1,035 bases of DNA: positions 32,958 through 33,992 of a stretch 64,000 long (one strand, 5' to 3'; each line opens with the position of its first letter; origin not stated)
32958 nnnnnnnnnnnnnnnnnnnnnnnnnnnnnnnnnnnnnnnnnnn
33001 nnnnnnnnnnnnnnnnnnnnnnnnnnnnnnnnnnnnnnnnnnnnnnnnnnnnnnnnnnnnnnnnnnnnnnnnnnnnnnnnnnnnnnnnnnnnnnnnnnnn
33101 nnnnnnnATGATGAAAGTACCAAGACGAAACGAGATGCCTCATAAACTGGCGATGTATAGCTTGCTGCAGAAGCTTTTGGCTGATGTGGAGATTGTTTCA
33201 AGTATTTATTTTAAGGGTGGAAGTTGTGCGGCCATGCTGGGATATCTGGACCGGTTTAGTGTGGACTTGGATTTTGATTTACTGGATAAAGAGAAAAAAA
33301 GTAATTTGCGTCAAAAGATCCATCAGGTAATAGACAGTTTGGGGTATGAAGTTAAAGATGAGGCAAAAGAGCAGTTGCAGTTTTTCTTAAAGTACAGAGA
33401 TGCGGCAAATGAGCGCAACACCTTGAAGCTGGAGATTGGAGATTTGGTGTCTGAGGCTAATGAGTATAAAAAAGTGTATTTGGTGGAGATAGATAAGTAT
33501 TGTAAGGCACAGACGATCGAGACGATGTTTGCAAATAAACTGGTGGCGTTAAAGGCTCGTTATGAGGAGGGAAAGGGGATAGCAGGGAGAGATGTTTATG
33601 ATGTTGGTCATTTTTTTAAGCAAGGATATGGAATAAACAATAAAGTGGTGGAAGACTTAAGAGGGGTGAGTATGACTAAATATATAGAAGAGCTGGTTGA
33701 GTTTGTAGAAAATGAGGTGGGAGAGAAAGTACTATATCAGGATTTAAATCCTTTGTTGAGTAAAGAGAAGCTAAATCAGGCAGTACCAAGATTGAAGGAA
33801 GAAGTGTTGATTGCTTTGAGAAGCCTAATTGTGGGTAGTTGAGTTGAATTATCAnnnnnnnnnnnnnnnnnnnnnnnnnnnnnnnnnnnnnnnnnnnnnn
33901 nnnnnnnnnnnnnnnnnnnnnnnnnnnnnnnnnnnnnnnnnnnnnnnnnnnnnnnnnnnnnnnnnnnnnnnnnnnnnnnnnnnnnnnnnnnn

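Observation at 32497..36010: AbiEi/AbiEii module abutting a bacterial Elp3 homologue and a papain-like protein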

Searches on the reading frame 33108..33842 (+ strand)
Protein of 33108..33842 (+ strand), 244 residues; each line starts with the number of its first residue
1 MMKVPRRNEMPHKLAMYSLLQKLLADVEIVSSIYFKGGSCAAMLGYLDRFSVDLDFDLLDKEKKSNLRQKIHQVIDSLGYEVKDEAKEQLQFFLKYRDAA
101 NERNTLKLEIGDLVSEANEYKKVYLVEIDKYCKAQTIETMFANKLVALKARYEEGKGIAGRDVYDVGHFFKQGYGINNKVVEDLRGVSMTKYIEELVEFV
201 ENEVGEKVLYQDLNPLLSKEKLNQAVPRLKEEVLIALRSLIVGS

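Call 3: search_protein_families(library=pfam, proteins=[window:33108-33842:+], max_evalue=0.01)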
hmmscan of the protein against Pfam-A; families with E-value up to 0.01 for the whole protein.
window:33108-33842:+ (244 aa): 1 family
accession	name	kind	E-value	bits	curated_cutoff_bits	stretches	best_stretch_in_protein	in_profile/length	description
PF08843.17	AbiEii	-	7.9e-16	59.1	22.5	1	19-209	2-212/238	Nucleotidyl transferase AbiEii toxin, Type IV TA system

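Call 5: search_protein_families(library=padloc, proteins=[window:33108-33842:+], max_evalue=1)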
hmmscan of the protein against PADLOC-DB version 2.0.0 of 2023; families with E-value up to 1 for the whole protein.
window:33108-33842:+ (244 aa): 22 families
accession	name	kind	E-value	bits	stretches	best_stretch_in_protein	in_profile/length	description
PDLC02324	AbiEii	-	1.8e-31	107.7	1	11-238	5-222/231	AbiEii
PDLC02293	AbiEii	-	5.7e-16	56.8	1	24-182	33-203/270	AbiEii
PDLC02307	AbiEii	-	2.6e-14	51.5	1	12-211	8-184/219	AbiEii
PDLC02330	AbiEii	-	9e-14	49.7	1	23-194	17-180/219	AbiEii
PDLC02305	AbiEii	-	2.6e-13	47.9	1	16-241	28-260/306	AbiEii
PDLC02313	AbiEii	-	6.7e-12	43.4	1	18-231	30-249/254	AbiEii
PDLC02304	AbiEii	-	2e-10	39.1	1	24-172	34-190/260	AbiEii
PDLC02294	AbiEii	-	3.8e-09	34.8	1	15-220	27-240/260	AbiEii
PDLC02296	AbiEii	-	4.3e-09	33.9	1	16-183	30-211/282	AbiEii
PDLC02323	AbiEii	-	1.9e-08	32.2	1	23-225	28-238/248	AbiEii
PDLC02292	AbiEii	-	6.4e-08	30.7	1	19-111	37-129/283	AbiEii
PDLC02298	AbiEii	-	7.1e-08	30.1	1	11-183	6-172/220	AbiEii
PDLC02328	AbiEii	-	2.9e-07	28.6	1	33-172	15-144/203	AbiEii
PDLC02321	AbiEii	-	1.5e-06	26.1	1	16-88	28-101/296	AbiEii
PDLC02318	AbiEii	-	2.2e-06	25.2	1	19-172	29-186/280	AbiEii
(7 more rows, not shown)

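Call 6: search_protein_families(library=ncbifam, proteins=[window:33108-33842:+], max_evalue=0.1)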
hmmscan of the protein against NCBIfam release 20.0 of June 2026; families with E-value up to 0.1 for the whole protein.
window:33108-33842:+ (244 aa): 0 families

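Call 29: find_homologous_proteins(query=window:33108-33839:+, max_evalue=0.00001)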
Query window:33108-33839:+ (244 aa): 2804 proteins with E <= 0.00001 among 3296 candidates; the best 120 are listed.
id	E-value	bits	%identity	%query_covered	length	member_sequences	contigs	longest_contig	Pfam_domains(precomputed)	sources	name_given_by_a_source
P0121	4.0e-151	519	100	100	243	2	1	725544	PF08843.18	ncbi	-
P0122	1.5e-108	380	70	98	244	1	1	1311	PF08843.18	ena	-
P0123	2.8e-106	372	68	98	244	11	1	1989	PF08843.18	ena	-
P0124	6.4e-103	361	67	100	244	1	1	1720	PF08843.18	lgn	-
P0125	1.3e-101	357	67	100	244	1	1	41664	PF08843.18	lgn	-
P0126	6.8e-101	355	66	98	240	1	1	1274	PF08843.18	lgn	-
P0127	1.1e-100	354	65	97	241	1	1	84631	PF08843.18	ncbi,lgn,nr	ncbi:nucleotidyl transferase AbiEii/AbiGii toxin family protein [Candidatus Dojkabacteria bacterium]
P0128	1.4e-100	354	67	98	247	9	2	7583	PF08843.18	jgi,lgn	jgi:predicted nucleotidyltransferase component of viral defense system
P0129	5.7e-99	349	65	98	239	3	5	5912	PF08843.18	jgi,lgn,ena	-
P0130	1.5e-98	347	64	98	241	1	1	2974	PF08843.18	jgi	-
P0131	1.9e-98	347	64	98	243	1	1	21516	PF08843.18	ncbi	-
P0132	9.8e-98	344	66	98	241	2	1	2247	PF08843.18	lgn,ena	-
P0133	2.8e-97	343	64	97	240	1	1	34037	PF08843.18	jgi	-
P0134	5.1e-96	339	63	98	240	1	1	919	PF08843.18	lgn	-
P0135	1.5e-95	337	62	98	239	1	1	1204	PF08843.18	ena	-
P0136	4.5e-95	336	64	98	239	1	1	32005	PF08843.18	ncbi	-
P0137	6.0e-94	332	62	98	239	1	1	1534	PF08843.18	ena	-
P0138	3.5e-93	330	63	98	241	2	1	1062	PF08843.18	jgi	jgi:predicted nucleotidyltransferase component of viral defense system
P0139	6.8e-92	325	61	98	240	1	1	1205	PF08843.18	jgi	jgi:predicted nucleotidyltransferase component of viral defense system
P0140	1.2e-91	325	63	98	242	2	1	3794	PF08843.18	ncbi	-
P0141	1.5e-91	324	60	99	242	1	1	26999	PF08843.18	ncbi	-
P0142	7.5e-91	322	62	97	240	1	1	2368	PF08843.18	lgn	-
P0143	2.2e-88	314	59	98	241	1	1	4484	PF08843.18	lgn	-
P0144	1.1e-85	305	57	98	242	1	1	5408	PF08843.18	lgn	-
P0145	3.3e-85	304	59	98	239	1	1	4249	PF08843.18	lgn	-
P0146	1.6e-82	295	55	98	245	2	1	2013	PF08843.18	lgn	-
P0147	4.4e-76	274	55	97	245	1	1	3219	PF08843.18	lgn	-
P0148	4.1e-71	257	50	97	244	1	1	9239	PF08843.18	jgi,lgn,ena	-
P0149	1.7e-70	255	50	98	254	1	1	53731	PF08843.18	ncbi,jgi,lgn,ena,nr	ncbi:nucleotidyl transferase AbiEii/AbiGii toxin family protein [Patescibacteria group bacterium]|nr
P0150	2.9e-70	255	52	97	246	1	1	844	PF08843.18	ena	-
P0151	3.0e-70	255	53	98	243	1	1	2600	PF08843.18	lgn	-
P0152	5.8e-69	250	51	97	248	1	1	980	PF08843.18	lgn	-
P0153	7.1e-69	250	50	97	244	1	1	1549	PF08843.18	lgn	-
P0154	8.0e-69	250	50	98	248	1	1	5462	PF08843.18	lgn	-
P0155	9.4e-69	250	50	98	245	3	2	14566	PF08843.18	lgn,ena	-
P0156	1.2e-68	249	50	98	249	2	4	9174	PF08843.18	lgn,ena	-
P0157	3.0e-68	248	50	97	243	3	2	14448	PF08843.18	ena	-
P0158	4.7e-68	247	49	98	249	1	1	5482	PF08843.18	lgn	-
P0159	8.3e-68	247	51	98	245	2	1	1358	PF08843.18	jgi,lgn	-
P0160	8.5e-68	247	50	98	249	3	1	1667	PF08843.18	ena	-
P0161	8.7e-68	247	49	100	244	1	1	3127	PF08843.18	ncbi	-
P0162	1.4e-67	246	50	99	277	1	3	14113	PF08843.18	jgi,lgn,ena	-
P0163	2.0e-67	245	49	98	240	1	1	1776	PF08843.18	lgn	-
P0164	2.6e-67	245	48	100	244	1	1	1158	PF08843.18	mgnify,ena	mgnify:CR=1 FL=1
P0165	2.8e-67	245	50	98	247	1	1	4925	PF08843.18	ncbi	-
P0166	3.9e-67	244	50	97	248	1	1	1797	PF08843.18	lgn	-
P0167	4.3e-67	244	50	98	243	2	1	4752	PF08843.18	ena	-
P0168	4.4e-67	244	49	98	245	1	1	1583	PF08843.18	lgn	-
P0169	6.1e-67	244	49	98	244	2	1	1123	PF08843.18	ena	-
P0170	6.9e-67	244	50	98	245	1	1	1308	PF08843.18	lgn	-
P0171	8.5e-67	243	51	97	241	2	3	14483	PF08843.18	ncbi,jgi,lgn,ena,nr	ncbi:MAG: nucleotidyl transferase AbiEii/AbiGii toxin family protein [Patescibacteria group bacteriu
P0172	8.5e-67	243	48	100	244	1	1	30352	PF08843.18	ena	-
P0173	1.2e-66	243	49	97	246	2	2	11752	PF08843.18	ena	-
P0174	1.3e-66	243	48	98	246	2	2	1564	PF08843.18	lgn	-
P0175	1.6e-66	242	50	97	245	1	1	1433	PF08843.18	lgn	-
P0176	1.7e-66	242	50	98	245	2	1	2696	PF08843.18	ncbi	-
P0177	2.0e-66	242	48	98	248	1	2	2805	PF08843.18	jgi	-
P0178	3.4e-66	241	48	98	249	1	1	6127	PF08843.18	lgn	-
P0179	4.1e-66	241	52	96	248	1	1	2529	PF08843.18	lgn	-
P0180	4.3e-66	241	49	97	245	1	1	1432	PF08843.18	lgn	-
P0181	5.8e-66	241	49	98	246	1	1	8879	PF08843.18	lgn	-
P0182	6.7e-66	240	49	97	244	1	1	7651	PF08843.18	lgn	-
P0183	7.6e-66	240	50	98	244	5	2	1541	PF08843.18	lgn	-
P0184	7.7e-66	240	50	96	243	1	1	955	PF08843.18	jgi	jgi:predicted nucleotidyltransferase component of viral defense system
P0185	7.8e-66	240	48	97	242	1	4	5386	PF08843.18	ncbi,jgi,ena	-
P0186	8.2e-66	240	50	98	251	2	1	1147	PF08843.18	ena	-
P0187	1.1e-65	240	50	95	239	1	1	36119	PF08843.18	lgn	-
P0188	1.7e-65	239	49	97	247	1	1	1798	PF08843.18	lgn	-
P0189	1.9e-65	239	48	97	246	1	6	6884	PF08843.18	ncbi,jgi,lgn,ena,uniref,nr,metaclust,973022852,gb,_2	ncbi:MAG: hypothetical protein XD87_0460 [candidate division WS6 bacterium 36_33]|jgi:predicted nucl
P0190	2.6e-65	238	47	98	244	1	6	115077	PF08843.18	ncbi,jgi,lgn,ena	-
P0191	2.8e-65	238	50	97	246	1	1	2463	PF08843.18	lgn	-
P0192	3.7e-65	238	49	92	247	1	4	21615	PF08843.18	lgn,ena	-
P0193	4.1e-65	238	48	98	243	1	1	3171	PF08843.18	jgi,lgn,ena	-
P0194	4.6e-65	238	47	97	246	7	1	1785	PF08843.18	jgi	jgi:predicted nucleotidyltransferase component of viral defense system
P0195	4.8e-65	238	49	98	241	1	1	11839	PF08843.18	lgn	-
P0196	5.7e-65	237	49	98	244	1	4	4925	PF08843.18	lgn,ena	-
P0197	6.0e-65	237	48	98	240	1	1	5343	PF08843.18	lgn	-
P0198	6.4e-65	237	49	98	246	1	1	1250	PF08843.18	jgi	jgi:predicted nucleotidyltransferase component of viral defense system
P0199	6.5e-65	237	48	98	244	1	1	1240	PF08843.18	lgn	-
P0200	6.8e-65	237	48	95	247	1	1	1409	PF08843.18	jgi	jgi:predicted nucleotidyltransferase component of viral defense system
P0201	8.0e-65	237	48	98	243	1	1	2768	PF08843.18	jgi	jgi:predicted nucleotidyltransferase component of viral defense system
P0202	8.6e-65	237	47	97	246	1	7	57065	PF08843.18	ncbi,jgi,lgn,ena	jgi:predicted nucleotidyltransferase component of viral defense system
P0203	9.2e-65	237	48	97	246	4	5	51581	PF08843.18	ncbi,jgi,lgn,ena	jgi:predicted nucleotidyltransferase component of viral defense system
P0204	9.2e-65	237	49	97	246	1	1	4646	PF08843.18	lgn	-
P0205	9.9e-65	237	46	97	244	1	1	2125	PF08843.18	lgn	-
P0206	9.9e-65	237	47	99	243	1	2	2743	PF08843.18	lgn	-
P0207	1.0e-64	237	49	98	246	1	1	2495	PF08843.18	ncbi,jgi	-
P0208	1.0e-64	237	47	95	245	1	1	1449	PF08843.18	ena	-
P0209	1.1e-64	236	49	99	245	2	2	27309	PF08843.18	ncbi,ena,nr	ncbi:nucleotidyl transferase AbiEii/AbiGii toxin family protein [Patescibacteria group bacterium]|nr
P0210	1.4e-64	236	47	99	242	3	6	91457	PF08843.18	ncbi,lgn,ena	-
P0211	1.6e-64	236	46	99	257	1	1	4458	PF08843.18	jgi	jgi:predicted nucleotidyltransferase component of viral defense system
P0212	1.7e-64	236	48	95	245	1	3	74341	PF08843.18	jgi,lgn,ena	-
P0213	1.7e-64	236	47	98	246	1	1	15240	PF08843.18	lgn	-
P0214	1.7e-64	236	50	98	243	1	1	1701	PF08843.18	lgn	-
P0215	2.0e-64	236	45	99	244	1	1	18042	PF08843.18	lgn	-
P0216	2.1e-64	235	46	99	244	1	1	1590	PF08843.18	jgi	jgi:predicted nucleotidyltransferase component of viral defense system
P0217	2.2e-64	235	49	97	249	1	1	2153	PF08843.18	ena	-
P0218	2.3e-64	235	47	98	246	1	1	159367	PF08843.18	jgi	jgi:predicted nucleotidyltransferase component of viral defense system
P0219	2.7e-64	235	48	98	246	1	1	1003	PF08843.18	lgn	-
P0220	2.7e-64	235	48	98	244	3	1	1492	PF08843.18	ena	-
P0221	3.2e-64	235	49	98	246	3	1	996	PF08843.18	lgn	-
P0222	3.4e-64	235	46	97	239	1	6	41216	PF08843.18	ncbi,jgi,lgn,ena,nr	ncbi:nucleotidyl transferase AbiEii/AbiGii toxin family protein [Candidatus Parcubacteria bacterium]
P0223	3.9e-64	235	50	91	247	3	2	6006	PF08843.18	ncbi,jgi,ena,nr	ncbi:hypothetical protein B6D52_03325 [Candidatus Parcubacteria bacterium 4484_255]|nr:MAG: hypothet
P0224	4.1e-64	235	49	97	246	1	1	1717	PF08843.18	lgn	-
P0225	4.2e-64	235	47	98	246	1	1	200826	PF08843.18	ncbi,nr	ncbi:MAG: nucleotidyl transferase AbiEii/AbiGii toxin family protein [candidate division WWE3 bacter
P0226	4.5e-64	234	48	97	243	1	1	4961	PF08843.18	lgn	-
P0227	5.0e-64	234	48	99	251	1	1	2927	PF08843.18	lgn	-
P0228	6.5e-64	234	48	98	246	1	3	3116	PF08843.18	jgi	jgi:predicted nucleotidyltransferase component of viral defense system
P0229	7.7e-64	234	48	97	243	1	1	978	PF08843.18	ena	-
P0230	8.1e-64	234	47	97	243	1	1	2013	PF08843.18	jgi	jgi:predicted nucleotidyltransferase component of viral defense system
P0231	8.2e-64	234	49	97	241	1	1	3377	PF08843.18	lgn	-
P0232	8.3e-64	234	48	98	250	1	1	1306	PF08843.18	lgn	-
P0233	8.8e-64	233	47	98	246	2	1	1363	PF08843.18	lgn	-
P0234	9.4e-64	233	48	98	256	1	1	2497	PF08843.18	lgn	-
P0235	1.0e-63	233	48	93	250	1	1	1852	PF08843.18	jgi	jgi:predicted nucleotidyltransferase component of viral defense system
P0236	1.0e-63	233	46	100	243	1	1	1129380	PF08843.18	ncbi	-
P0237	1.1e-63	233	46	95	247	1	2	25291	PF08843.18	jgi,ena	-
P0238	1.1e-63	233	47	97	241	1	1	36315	PF08843.18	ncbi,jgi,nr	ncbi:nucleotidyl transferase AbiEii/AbiGii toxin family protein [Patescibacteria group bacterium]|nr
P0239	1.2e-63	233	47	96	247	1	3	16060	PF08843.18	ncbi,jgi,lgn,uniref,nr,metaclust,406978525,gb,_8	ncbi:MAG: hypothetical protein ACD_22C00009G0008 [uncultured bacterium]|uniref:Nucleotidyl transfera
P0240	1.2e-63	233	48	98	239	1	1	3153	PF08843.18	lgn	-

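Call 30: find_encoding_contigs(protein=P0125, flank=6000, max_places=2)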
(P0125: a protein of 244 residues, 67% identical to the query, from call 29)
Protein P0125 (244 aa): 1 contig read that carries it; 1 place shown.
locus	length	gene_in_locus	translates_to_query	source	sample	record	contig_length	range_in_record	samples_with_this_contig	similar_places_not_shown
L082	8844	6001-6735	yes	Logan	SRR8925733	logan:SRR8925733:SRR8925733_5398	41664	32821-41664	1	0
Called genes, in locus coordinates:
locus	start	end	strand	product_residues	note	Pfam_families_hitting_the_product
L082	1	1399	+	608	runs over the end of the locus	PF03485:Arg_tRNA_synt_N, PF00750:tRNA-synt_1d, PF05746:DALR_1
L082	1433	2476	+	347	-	PF13439:Glyco_transf_4, PF13579:Glyco_trans_4_4 (weak), PF20706:GT4-conflict (weak), PF00534:Glycos_transf_1, PF13692:Glyco_trans_1_4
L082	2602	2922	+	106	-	-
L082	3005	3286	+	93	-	-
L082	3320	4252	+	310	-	PF01073:3Beta_HSD, PF01370:Epimerase, PF02719:Polysacc_synt_2, PF04321:RmlD_sub_bind, PF05368:NmrA (weak), PF13460:NAD_binding_10, PF16363:GDP_Man_Dehyd, PF07993:NAD_binding_4 (weak)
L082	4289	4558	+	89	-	PF01909:NTP_transf_2, PF18765:Polbeta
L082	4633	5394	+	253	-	-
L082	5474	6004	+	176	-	-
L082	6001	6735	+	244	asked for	PF08843:AbiEii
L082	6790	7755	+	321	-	PF00106:adh_short (weak), PF01073:3Beta_HSD, PF01370:Epimerase, PF02719:Polysacc_synt_2, PF04321:RmlD_sub_bind, PF08659:KR, PF16363:GDP_Man_Dehyd, PF07993:NAD_binding_4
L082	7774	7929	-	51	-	-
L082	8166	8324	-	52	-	-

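Call 31: find_encoding_contigs(protein=P0127, flank=6000, max_places=2)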
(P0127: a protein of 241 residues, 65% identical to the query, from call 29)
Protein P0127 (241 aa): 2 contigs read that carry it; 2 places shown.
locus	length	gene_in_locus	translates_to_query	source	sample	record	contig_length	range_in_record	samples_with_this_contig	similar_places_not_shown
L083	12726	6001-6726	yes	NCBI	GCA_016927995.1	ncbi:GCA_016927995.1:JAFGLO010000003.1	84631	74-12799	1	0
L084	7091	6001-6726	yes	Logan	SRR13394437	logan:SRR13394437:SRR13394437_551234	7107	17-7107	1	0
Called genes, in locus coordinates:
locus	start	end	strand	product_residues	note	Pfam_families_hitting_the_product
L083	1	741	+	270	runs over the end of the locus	PF13884:Peptidase_S74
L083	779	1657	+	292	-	PF04055:Radical_SAM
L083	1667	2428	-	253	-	PF08843:AbiEii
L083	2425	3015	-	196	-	-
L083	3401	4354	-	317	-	-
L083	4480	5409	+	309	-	PF00248:Aldo_ket_red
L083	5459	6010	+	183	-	-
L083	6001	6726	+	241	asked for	PF08843:AbiEii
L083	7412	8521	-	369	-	-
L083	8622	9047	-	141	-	-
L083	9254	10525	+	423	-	PF04851:ResIII, PF00270:DEAD, PF00271:Helicase_C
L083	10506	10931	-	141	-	PF05014:Nuc_deoxyrib_tr (weak)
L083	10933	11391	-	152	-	-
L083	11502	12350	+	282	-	PF01149:Fapy_DNA_glyco, PF06831:H2TH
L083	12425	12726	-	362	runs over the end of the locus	-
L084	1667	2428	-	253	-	PF08843:AbiEii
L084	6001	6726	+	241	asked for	PF08843:AbiEii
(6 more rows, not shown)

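Call 32: find_encoding_contigs(protein=P0133, flank=6000, max_places=2)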
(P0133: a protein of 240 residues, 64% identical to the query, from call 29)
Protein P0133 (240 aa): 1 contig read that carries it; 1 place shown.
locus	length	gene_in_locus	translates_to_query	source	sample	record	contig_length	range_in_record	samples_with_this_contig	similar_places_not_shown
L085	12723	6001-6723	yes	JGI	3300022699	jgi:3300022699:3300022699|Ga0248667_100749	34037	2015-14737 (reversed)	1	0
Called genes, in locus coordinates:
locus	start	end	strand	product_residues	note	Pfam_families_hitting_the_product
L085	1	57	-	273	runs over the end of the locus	PF03372:Exo_endo_phos, PF14529:Exo_endo_phos_2 (faint)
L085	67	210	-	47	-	-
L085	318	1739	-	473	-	PF01406:tRNA-synt_1e, PF09334:tRNA-synt_1g (faint), PF09190:DALR_2 (faint), PF23493:CysS_C (weak)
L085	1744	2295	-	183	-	-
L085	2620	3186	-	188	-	-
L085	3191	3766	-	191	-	-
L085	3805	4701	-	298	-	-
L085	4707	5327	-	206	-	PF21176:RecR_HhH, PF02132:RecR_ZnF (weak), PF01751:Toprim, PF13662:Toprim_4, PF21175:RecR_C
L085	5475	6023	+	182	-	-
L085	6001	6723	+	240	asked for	PF08843:AbiEii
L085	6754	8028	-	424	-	PF05221:AdoHcyase, PF00670:AdoHcyase_NAD, PF02826:2-Hacid_dh_C (weak), PF07991:KARI_N (weak)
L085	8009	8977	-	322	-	PF00294:PfkB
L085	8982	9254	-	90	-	PF02575:YbaB_DNA_bd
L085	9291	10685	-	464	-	PF13177:DNA_pol3_delta2, PF00004:AAA, PF13401:AAA_22 (faint), PF22608:DNAX_ATPase_lid (weak), PF12169:DNA_pol3_gamma3 (faint)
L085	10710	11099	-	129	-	PF02130:YbeY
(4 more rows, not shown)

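Call 33: find_encoding_contigs(protein=P0136, flank=6000, max_places=2)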
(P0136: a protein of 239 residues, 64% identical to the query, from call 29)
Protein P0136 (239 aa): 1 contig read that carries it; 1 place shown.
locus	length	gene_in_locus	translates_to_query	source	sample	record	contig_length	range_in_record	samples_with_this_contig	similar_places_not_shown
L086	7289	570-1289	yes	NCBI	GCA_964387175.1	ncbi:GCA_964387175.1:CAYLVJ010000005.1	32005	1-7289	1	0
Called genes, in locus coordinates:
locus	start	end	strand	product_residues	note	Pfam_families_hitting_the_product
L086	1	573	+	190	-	?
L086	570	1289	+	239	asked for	PF08843:AbiEii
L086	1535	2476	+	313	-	PF01565:FAD_binding_4, PF02873:MurB_C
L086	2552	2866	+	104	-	PF02482:Ribosomal_S30AE (weak)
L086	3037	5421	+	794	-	PF07517:SecA_DEAD, PF01043:SecA_PP_bind, PF21090:P-loop_SecA, PF07516:SecA_SW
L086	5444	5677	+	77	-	PF21956:DUF6922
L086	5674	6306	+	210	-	PF08843:AbiEii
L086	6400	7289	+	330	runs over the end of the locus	PF04545:Sigma70_r4, PF05066:HARE-HTH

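Call 45: search_solved_structures(query=window:33108-33839:+, max_evalue=1, show_alignments=2)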
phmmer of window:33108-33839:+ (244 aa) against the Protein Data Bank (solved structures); distinct sequences matched with E-value up to 1: 3.
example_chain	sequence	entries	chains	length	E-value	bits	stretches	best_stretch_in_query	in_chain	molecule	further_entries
4o8s_A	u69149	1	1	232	0.00016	24.8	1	22-174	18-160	Putative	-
4ok0_A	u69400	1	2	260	0.00018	24.7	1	22-174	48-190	Putative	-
6y56_A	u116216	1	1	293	0.96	12.5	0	31-63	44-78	Uncharacterized protein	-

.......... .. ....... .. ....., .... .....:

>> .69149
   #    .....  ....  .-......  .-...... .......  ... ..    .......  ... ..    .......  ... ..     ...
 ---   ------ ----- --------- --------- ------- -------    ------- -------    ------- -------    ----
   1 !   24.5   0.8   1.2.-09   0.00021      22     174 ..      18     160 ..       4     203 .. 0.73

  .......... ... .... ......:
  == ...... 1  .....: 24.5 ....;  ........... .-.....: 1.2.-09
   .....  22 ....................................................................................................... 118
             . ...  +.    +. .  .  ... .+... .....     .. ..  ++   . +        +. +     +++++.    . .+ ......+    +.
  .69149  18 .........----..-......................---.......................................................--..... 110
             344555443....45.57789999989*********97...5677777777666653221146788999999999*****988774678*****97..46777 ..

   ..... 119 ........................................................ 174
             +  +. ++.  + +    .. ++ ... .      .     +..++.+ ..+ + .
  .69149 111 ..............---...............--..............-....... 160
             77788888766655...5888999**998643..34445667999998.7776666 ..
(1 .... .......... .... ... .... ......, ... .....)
